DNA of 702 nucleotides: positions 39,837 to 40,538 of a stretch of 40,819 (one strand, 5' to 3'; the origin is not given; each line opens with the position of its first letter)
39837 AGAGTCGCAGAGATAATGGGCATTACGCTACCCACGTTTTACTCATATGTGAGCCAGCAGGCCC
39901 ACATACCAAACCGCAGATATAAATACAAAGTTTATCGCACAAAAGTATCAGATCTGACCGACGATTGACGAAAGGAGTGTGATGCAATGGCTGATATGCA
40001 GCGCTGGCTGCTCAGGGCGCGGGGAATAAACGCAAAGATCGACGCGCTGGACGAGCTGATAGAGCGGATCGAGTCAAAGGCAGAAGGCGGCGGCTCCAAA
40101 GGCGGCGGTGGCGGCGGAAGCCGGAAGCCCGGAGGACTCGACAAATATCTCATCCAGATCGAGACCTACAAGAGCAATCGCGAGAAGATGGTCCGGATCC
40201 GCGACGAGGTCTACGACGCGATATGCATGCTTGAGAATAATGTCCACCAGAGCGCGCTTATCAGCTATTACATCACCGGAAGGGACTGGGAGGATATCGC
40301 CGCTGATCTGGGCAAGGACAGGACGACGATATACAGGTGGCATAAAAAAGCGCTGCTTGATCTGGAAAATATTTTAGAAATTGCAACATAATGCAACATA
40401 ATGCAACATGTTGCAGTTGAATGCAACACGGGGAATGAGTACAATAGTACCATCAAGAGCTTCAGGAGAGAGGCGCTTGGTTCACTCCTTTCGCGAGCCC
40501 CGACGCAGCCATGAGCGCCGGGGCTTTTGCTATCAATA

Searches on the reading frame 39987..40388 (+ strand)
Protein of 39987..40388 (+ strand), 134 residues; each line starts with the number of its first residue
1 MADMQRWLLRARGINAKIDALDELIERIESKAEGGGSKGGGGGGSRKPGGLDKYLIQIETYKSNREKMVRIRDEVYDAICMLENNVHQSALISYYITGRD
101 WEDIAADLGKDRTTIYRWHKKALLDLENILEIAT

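Call 99: search_protein_families(library=pfam, proteins=[window:39987-40388:+], max_evalue=0.1)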
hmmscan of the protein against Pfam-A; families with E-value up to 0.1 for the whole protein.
window:39987-40388:+ (134 aa): 9 families
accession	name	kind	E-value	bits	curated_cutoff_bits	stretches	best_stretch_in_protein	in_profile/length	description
PF07374.17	DUF1492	-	0.0001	22.8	21.5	1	62-127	35-100/100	Protein of unknown function (DUF1492)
PF13384.12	HTH_23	-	0.00093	19.4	24.6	1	98-121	17-40/50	Homeodomain-like domain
PF08281.18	Sigma70_r4_2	-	0.0031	17.5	25.7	1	88-125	16-53/54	Sigma-70, region 4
PF13551.12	HTH_29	-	0.009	16.5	28.1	1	103-121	17-35/64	Winged helix-turn helix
PF13518.12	HTH_28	-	0.032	14.7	25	1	91-120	5-34/52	Helix-turn-helix domain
PF19889.5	DUF6362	-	0.045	14.6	31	1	81-124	55-96/98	Domain of unknown function (DUF6362)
PF13022.12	HTH_Tnp_1_2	-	0.057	14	27.9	0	101-121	29-49/122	Helix-turn-helix of insertion element transposase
PF13730.12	HTH_36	-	0.085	13.1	25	0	98-121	22-48/55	Helix-turn-helix domain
PF06056.18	Terminase_5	-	0.089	13.2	20.3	0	95-121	10-36/58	Putative ATPase subunit of terminase (gpP-like)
